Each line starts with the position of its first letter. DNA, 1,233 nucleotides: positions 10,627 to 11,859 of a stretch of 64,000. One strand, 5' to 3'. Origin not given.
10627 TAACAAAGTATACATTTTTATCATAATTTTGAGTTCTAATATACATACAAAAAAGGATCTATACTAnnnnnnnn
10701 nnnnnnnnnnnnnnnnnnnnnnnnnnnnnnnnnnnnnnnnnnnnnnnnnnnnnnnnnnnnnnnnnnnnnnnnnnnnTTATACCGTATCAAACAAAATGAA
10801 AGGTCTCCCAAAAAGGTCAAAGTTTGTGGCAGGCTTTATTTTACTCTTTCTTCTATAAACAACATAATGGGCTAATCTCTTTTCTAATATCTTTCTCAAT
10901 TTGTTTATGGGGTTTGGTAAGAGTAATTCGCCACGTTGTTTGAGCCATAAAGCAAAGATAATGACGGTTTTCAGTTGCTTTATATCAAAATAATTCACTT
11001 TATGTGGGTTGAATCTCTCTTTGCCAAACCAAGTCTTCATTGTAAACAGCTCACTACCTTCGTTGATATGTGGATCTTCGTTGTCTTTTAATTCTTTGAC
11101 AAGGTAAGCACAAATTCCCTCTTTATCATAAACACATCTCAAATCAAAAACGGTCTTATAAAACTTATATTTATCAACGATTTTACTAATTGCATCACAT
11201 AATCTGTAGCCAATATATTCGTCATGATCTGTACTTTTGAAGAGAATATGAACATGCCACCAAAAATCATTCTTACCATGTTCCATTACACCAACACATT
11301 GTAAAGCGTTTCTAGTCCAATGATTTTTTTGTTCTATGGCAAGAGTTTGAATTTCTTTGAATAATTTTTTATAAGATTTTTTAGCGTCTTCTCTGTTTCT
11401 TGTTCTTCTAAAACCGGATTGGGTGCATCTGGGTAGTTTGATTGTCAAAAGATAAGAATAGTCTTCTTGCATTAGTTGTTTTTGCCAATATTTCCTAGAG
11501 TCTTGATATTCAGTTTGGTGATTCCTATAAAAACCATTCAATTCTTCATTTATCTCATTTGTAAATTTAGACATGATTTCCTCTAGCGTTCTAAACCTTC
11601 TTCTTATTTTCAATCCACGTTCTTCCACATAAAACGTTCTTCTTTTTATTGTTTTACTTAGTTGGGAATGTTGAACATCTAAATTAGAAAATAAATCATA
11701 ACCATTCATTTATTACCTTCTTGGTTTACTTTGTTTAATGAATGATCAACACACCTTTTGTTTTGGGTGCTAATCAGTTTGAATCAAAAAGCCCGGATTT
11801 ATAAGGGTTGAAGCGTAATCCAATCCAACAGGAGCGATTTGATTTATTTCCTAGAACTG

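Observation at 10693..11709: HUH Rep/MobT-like protein with convergently overlapping AlpA-like gene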

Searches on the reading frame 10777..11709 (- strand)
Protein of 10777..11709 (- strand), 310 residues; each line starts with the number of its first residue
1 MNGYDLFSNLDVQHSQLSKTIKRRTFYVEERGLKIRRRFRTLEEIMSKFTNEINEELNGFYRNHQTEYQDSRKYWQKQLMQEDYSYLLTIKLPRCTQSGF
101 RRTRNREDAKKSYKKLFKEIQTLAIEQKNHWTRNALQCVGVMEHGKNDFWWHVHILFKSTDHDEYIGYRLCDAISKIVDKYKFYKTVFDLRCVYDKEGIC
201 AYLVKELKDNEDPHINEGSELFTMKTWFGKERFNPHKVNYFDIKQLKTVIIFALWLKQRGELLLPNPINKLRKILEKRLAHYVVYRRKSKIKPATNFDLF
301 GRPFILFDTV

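Call 3: search_protein_families(library=pfam, proteins=[window:10777-11709:-], max_evalue=1)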
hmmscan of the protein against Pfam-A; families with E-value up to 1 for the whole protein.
window:10777-11709:- (310 aa): 1 family
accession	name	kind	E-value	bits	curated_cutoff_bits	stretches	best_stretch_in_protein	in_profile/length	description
PF00521.26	DNA_topoisoIV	-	0.32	10.2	31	1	33-129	332-425/432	DNA gyrase/topoisomerase IV, subunit A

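Call 4: search_protein_families(library=ncbifam, proteins=[window:10777-11709:-], max_evalue=1)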
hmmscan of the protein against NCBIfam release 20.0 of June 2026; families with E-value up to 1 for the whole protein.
window:10777-11709:- (310 aa): 1 family
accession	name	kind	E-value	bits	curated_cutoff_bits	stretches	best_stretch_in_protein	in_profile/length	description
NF006958.0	PRK09435.1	equivalog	0.24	10.4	329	1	105-163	209-266/333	methylmalonyl Co-A mutase-associated GTPase MeaB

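Call 7: search_protein_families(library=phrogs, proteins=[window:10777-11709:-], max_evalue=1)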
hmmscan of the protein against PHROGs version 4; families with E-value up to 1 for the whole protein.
window:10777-11709:- (310 aa): 1 family
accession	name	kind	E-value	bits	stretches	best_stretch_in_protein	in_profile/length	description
phrog_6881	-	unknown function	0.24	12.7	1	131-221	10-97/109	-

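Call 8: search_solved_structures(query=window:10777-11709:-, max_evalue=10)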
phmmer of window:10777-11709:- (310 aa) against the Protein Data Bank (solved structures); distinct sequences matched with E-value up to 10: 2.
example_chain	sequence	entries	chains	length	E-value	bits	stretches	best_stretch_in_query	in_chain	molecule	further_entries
6gz3_Bb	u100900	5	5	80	1.7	11.1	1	64-96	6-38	ribosomal protein eS27 | 40S ribosomal protein S27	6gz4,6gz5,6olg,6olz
5a2q_b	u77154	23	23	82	1.7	11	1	64-96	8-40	RIBOSOMAL PROTEIN ES27 | 40S ribosomal protein S27 | Small ribosomal subunit protein eS27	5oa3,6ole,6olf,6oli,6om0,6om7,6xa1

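Call 12: find_homologous_proteins(query=window:10777-11709:-)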
Query window:10777-11709:- (310 aa): 10 proteins with E <= 0.001 among 543 candidates.
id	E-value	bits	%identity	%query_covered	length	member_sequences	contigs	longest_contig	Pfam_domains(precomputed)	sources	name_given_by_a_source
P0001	1.1e-208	710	99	100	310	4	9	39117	-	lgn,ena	-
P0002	2.1e-124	433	63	100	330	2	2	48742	-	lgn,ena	-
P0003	2.6e-119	416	61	100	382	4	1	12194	-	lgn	-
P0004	7.0e-114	398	58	100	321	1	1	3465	-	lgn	-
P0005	6.4e-91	323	50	100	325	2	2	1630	-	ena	-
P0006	8.8e-73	263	45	95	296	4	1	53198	-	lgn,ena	-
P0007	1.1e-70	256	43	94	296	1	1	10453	-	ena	-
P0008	1.7e-54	203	42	84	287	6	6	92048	PF23343.3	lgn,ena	-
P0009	5.9e-52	195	40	84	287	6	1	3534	PF23343.3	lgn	-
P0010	4.3e-51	192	41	87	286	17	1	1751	-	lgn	-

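Call 14: search_protein_families(library=pfam, alignment_id=A1, max_evalue=1)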
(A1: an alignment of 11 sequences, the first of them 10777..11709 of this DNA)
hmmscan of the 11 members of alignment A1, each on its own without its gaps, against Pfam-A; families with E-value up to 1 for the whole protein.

A. member 1, window:10777-11709:- (310 aa): 1 family
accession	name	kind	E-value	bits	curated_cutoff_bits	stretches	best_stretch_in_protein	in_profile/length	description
PF00521.26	DNA_topoisoIV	-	0.32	10.2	31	1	33-129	332-425/432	DNA gyrase/topoisomerase IV, subunit A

B. families by the number of members that match (of 11 scanned): 7 families
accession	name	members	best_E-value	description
PF23343.2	REP_ORF2-G2P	6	2.9e-06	Replication-associated protein ORF2/G2P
PF16334.10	DUF4964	2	0.14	Domain of unknown function (DUF4964)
PF00521.26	DNA_topoisoIV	2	0.3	DNA gyrase/topoisomerase IV, subunit A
PF20648.2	DUF6809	1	0.11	Family of unknown function (DUF6809)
PF20421.4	DHR-2_Lobe_C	1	0.14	DHR-2, Lobe C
PF06333.17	Med13_C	1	0.2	Mediator complex subunit 13 C-terminal domain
PF09567.15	RE_MamI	1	0.74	MamI restriction endonuclease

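Call 16: find_related_loci(query=A1, collection=genome_contigs, flank=10000)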
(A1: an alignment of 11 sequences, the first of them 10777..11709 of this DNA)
Query A1 (310 aa) in genome_contigs; peptide patterns used: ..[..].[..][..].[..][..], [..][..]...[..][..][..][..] (x = any residue, [..] = any of these).
66 stretches matched a pattern; 12 encode a relative of the query (tblastn E <= 1e-3); 11 distinct loci.
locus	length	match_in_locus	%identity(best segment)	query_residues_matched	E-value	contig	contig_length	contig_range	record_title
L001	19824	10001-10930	99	1-310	0e+0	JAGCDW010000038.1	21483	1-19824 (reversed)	MAG: Alphaproteobacteria bacterium isolate RGIG9702 Yak_Omasum-2__c458623, whole genome shotgun sequence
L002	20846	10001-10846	39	18-300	2e-57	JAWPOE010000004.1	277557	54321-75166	MAG: Alphaproteobacteria bacterium isolate KA0040-166 k141_717157, whole genome shotgun sequence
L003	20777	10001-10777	40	18-274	1e-56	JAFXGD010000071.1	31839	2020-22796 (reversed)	MAG: Alphaproteobacteria bacterium isolate RGIG6385 Sheep_Rectum-5__c649249, whole genome shotgun sequence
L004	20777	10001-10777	41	18-274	4e-56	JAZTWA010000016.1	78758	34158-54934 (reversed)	MAG: Candidatus Enterousia sp. isolate T1900045335_YK20190024.MAGScoT_cleanbin_000047 SGB_6593_k141_2815034, whole genom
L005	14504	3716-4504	40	15-274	1e-55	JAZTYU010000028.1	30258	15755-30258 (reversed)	MAG: Candidatus Enterousia sp. isolate T1900045325_YK20190014.MAGScoT_cleanbin_000039 SGB_6437_k141_3507842, whole genom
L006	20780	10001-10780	41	18-274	6e-55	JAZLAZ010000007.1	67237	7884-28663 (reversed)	MAG: Candidatus Enterousia sp. isolate T1900045067_TC20190061.MAGScoT_cleanbin_000021 SGB_4608_k141_1182640, whole genom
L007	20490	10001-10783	41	15-272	5e-54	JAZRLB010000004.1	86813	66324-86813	MAG: Candidatus Enterousia sp. isolate T1900045443_YK20190134.MAGScoT_cleanbin_000013 SGB_7129_k141_3485016, whole genom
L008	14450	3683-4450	39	5-258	8e-49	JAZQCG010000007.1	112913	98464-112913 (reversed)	MAG: Candidatus Enterousia sp. isolate T1900044638_TS20190104.MAGScoT_cleanbin_000053 SGB_1212_k141_821405, whole genome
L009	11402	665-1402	39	15-258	1e-47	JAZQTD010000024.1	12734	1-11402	MAG: Candidatus Enterousia sp. isolate T1900045192_TC20190188.MAGScoT_cleanbin_000014 SGB_5297_k141_921978, whole genome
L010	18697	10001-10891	39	18-310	1e-54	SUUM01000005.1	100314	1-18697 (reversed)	MAG: Alphaproteobacteria bacterium isolate SIG46 NODE_1229_length_100314_cov_6.882051, whole genome shotgun sequence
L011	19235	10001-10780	41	18-274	6e-55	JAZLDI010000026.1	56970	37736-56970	MAG: Candidatus Enterousia sp. isolate T1900045038_TC20190031.MAGScoT_cleanbin_000032 SGB_4470_k141_269836, whole genome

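Call 19: predict_structure(alignment_id=A1)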
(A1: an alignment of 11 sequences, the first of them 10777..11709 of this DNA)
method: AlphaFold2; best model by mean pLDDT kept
length: 310 residues; sequences in the alignment: 11
mean_pLDDT: 66.0   pTM: 0.54
mean pLDDT of the five models: 66.0, 61.8, 61.2, 58.0, 57.0
residues with pLDDT >= 90: 21; 70-90: 130; 50-70: 80; < 50: 79
segments of 3 or more residues with pLDDT < 50: 1-8, 214-217, 230-242, 244-246, 262-273, 275-310
pLDDT, mean of each block of 10 residues (from residue 1): 42 62 73 66 75 62 60 80 88 86 87 90 74 78 75 88 78 89 86 80 72 53 68 36 51 64 45 46 34 29 30
secondary structure, 60 per line:
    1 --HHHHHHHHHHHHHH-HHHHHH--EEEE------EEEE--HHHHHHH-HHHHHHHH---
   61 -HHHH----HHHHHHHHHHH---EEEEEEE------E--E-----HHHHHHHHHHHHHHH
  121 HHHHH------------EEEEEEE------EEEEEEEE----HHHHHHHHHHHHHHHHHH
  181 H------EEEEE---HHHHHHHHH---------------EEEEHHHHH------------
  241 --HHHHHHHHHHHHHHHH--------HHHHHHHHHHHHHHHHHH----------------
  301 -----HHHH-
elements in order: H3-16 H18-23 E26-29 E36-39 H42-48 H50-57 H62-65 H70-80 E84-90 H106-125 E138-144 E151-158 H163-181 E188-192 H196-204 E220-223 H224-228 H243-258 H267-284 H306-309

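Call 20: find_encoding_contigs(protein=P0002, flank=10000, max_places=2)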
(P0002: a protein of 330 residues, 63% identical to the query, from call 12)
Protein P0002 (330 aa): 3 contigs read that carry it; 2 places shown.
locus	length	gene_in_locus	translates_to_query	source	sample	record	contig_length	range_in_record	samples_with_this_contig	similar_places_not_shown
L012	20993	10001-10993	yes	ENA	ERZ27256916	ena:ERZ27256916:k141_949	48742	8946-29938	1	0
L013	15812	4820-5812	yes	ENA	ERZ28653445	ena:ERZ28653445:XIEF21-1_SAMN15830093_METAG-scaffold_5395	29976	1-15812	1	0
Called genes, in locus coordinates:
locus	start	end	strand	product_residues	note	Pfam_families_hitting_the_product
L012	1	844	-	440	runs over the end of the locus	PF02321:OEP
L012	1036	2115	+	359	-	PF02463:SMC_N, PF13175:AAA_15, PF13476:AAA_23 (weak), PF13304:AAA_21 (weak)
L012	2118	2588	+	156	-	PF04386:SspB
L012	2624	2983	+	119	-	PF00825:Ribonuclease_P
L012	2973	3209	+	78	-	PF01809:YidD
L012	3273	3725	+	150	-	PF25919:BSH_CusB (faint), PF25984:BSH_YknX (faint), PF00364:Biotin_lipoyl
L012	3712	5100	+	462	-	PF00289:Biotin_carb_N, PF02222:ATP-grasp, PF02786:CPSase_L_D2, PF07478:Dala_Dala_lig_C, PF02785:Biotin_carb_C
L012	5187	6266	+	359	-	PF00022:Actin, PF06723:MreB_Mbl, PF11104:PilM_2 (faint), PF00012:HSP70, PF14450:FtsA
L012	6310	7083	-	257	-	-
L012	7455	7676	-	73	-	-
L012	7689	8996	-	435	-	PF13356:Arm-DNA-bind_3, PF14659:Phage_int_SAM_3, PF00589:Phage_integrase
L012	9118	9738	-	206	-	-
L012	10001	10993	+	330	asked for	-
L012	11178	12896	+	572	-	PF01555:N6_N4_Mtase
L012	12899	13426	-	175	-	PF13091:PLDc_2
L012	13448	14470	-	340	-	PF02086:MethyltransfD12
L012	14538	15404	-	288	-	PF02086:MethyltransfD12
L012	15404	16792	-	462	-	-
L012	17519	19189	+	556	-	-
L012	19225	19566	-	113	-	-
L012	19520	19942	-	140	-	-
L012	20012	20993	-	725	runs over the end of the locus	PF01155:HypA (faint), PF14311:DUF4379, PF05265:DUF723 (faint), PF09723:Zn_ribbon_8 (faint), PF14311:DUF4379, PF24452:DUF7568 (faint), PF14311:DUF4379, PF14311:DUF4379, +1 more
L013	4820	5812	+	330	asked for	-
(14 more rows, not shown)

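Call 21: find_encoding_contigs(protein=P0003, flank=10000, max_places=2)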
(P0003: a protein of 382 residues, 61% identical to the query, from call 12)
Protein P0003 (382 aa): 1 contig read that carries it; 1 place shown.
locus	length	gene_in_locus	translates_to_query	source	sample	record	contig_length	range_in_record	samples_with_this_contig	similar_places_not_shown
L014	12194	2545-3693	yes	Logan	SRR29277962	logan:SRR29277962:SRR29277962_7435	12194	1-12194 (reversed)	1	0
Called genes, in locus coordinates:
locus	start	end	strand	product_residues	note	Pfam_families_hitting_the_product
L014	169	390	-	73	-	-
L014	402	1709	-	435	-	PF13356:Arm-DNA-bind_3, PF14659:Phage_int_SAM_3, PF00589:Phage_integrase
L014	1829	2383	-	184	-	-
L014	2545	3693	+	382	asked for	-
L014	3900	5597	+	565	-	PF01555:N6_N4_Mtase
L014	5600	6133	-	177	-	PF13091:PLDc_2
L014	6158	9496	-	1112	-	PF04851:ResIII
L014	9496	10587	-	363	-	-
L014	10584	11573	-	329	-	-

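Call 23: find_encoding_contigs(protein=P0004, flank=10000, max_places=1)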
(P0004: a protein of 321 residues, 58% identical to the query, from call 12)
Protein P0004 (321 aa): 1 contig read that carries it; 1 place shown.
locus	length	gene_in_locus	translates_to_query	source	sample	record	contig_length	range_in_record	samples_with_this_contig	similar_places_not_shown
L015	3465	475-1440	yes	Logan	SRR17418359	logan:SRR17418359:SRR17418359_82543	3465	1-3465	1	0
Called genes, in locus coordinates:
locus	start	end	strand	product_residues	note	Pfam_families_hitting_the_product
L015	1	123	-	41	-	?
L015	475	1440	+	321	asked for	-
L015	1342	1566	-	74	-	PF12728:HTH_17 (weak)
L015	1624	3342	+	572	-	PF01555:N6_N4_Mtase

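Call 24: find_encoding_contigs(protein=P0005, flank=10000, max_places=1)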
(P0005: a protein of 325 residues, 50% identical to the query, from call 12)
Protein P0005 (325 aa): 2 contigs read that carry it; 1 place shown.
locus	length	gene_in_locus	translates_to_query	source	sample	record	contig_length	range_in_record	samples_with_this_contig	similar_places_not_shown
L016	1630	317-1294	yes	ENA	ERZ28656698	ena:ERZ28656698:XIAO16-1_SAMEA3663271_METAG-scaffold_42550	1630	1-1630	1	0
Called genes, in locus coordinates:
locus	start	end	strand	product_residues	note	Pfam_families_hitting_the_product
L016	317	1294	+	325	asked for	-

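Call 25: find_encoding_contigs(protein=P0006, flank=10000, max_places=1)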
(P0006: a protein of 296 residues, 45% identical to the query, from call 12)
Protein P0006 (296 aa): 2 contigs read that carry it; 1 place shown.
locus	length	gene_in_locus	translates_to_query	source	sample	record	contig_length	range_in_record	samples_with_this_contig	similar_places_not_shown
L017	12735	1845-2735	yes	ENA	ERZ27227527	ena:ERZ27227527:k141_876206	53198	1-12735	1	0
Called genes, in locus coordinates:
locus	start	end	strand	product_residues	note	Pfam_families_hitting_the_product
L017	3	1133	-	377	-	?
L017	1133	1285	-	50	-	-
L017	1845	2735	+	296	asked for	-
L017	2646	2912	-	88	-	PF12728:HTH_17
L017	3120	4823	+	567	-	PF01555:N6_N4_Mtase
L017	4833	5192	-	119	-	-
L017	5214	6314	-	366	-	PF07661:MORN_2 (faint)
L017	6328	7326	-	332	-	-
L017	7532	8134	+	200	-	PF00239:Resolvase, PF02796:HTH_7 (faint)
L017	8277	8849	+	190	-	PF00239:Resolvase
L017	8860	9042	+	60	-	-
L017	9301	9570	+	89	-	PF01541:GIY-YIG, PF10544:T5orf172 (weak)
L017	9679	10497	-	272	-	PF00459:Inositol_P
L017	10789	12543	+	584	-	PF01336:tRNA_anti-codon, PF00152:tRNA-synt_2, PF02938:GAD (weak)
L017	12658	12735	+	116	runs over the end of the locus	-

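Call 26: find_encoding_contigs(protein=P0007, flank=10000, max_places=1)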
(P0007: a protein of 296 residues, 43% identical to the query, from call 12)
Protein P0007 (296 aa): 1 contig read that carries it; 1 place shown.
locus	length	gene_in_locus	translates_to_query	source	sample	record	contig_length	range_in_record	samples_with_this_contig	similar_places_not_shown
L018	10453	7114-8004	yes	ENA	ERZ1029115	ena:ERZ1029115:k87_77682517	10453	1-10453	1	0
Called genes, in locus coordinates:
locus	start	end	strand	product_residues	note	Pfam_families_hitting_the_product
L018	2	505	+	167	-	?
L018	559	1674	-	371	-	-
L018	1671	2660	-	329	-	PF14305:ATPgrasp_TupA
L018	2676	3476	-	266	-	PF04765:TOD1_MUCI70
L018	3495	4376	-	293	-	PF05045:RgpF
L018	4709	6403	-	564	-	PF00239:Resolvase, PF13408:Zn_ribbon_recom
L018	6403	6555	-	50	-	-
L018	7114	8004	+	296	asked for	-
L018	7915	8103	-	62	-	PF12728:HTH_17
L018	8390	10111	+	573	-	PF01555:N6_N4_Mtase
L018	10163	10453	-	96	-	?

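Call 42: search_protein_representatives(alignment_id=A1)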
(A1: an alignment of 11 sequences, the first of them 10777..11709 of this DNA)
Query: 11 sequences, 311 profile positions. Proteins with E-value up to 0.001 (for the whole library): 50; up to 1e-10: 20; up to 1e-30: 16. The best 50 are listed.
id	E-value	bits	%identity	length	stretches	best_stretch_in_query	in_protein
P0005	7.0e-140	481.9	-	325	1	5-311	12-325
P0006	8.1e-135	465.3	-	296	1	6-307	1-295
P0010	8.1e-120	416.0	-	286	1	8-288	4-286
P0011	2.3e-81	289.7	-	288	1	8-299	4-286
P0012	3.7e-59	216.7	-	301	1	43-307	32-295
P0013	4.5e-57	209.9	-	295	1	11-286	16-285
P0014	4.6e-52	193.4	-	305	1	10-275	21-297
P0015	1.5e-48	181.8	-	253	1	69-304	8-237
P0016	9.3e-45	169.4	-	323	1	9-283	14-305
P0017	1.2e-41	159.2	-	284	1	51-303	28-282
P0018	8.7e-41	156.4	-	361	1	9-240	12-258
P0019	8.0e-39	149.9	-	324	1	8-238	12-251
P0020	1.1e-37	146.1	-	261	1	53-282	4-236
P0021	3.5e-37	144.5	-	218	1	52-235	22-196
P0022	2.5e-31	125.3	-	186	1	58-228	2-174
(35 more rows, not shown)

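Call 45: search_protein_families(library=pfam, alignment_id=A2, max_evalue=0.01)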
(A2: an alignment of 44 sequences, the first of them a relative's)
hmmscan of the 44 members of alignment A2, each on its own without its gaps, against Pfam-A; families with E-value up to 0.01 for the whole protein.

A. member 1, P0011 (288 aa): 1 family
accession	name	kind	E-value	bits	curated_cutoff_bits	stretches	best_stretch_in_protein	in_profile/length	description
PF23343.2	REP_ORF2-G2P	-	0.0035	18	27.8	1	127-162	34-69/99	Replication-associated protein ORF2/G2P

B. families by the number of members that match (of 44 scanned): 7 families
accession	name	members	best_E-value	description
PF23343.2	REP_ORF2-G2P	33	1.1e-08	Replication-associated protein ORF2/G2P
PF09650.15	PHA_gran_rgn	1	0.0014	Putative polyhydroxyalkanoic acid system protein (PHA_gran_rgn)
PF18536.7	DUF5623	1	0.0022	Domain of unknown function (DUF5623)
PF15432.12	Sec-ASP3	1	0.0038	Accessory Sec secretory system ASP3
PF21082.3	MS_channel_3rd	1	0.0054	Mechanosensitive ion channel MscS, C-terminal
PF01390.26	SEA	1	0.006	SEA domain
PF05903.20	Peptidase_C97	1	0.0084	PPPDE putative peptidase domain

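Call 46: search_protein_families(library=ncbifam, alignment_id=A2, max_evalue=0.01)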
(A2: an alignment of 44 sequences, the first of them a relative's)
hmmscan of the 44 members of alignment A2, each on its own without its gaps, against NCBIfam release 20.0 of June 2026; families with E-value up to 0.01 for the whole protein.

A. member 1, P0011 (288 aa): 0 families

B. families by the number of members that match (of 44 scanned): 1 family
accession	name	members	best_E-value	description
NF053781.1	cdiGMPphdstlr2612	1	0.0005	Tlr1612 family c-di-GMP phosphodiesterase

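Call 48: search_solved_structures(query=A1, max_evalue=10)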
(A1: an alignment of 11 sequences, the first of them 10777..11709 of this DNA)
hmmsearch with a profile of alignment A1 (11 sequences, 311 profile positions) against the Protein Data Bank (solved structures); distinct sequences matched with E-value up to 10: 4.
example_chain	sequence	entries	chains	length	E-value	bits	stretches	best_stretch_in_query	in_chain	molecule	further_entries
3gq2_A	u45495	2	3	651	0.34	13.1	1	199-260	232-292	General vesicular transport factor p115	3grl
2w3c_A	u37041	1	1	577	0.43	12.8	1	199-259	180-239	GENERAL VESICULAR TRANSPORT FACTOR P115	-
9rgl_F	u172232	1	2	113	0.46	12.7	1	123-178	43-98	Sar, phi3T_99, SPbeta arbitrium repressor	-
8gaa_A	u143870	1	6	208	0.68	12.2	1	187-233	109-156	C6HR1_4r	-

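Call 49: fold_search(model_id=the predicted structure, library=viral)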
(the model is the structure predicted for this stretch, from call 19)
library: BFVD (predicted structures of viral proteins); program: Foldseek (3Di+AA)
matches with E <= 10: 1388; with E <= 0.001: 103
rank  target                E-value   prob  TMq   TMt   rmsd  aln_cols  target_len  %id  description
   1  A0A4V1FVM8            1.4e-06  1.00  0.32  0.25  20.5       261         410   13  (no name in the UniProt tables at hand)
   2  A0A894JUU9            6.0e-06  1.00  0.30  0.30  15.3       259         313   16  (no name in the UniProt tables at hand)
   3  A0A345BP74            9.7e-06  1.00  0.31  0.21  16.0       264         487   14  (no name in the UniProt tables at hand)
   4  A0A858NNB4            1.1e-05  1.00  0.30  0.29  15.9       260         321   16  (no name in the UniProt tables at hand)
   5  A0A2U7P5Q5            1.9e-05  1.00  0.31  0.22   8.1       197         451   10  (no name in the UniProt tables at hand)
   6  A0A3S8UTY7            2.5e-05  1.00  0.28  0.31   6.9       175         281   16  (no name in the UniProt tables at hand)
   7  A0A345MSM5            2.5e-05  1.00  0.27  0.42  18.4       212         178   11  (no name in the UniProt tables at hand)
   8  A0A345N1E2            2.5e-05  1.00  0.28  0.31  23.5       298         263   11  (no name in the UniProt tables at hand)
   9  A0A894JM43            4.1e-05  1.00  0.30  0.31  14.7       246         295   13  (no name in the UniProt tables at hand)
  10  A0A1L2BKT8            4.1e-05  1.00  0.26  0.26  15.4       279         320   14  (no name in the UniProt tables at hand)
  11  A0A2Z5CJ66            4.6e-05  1.00  0.32  0.26  20.4       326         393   11  (no name in the UniProt tables at hand)
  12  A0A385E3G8            4.9e-05  1.00  0.31  0.39  17.8       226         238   15  (no name in the UniProt tables at hand)
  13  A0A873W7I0            4.9e-05  1.00  0.33  0.25  25.3       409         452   10  (no name in the UniProt tables at hand)
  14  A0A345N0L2            5.5e-05  1.00  0.34  0.38  18.6       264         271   11  (no name in the UniProt tables at hand)
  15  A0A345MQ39            5.5e-05  1.00  0.29  0.38  19.6       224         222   12  (no name in the UniProt tables at hand)
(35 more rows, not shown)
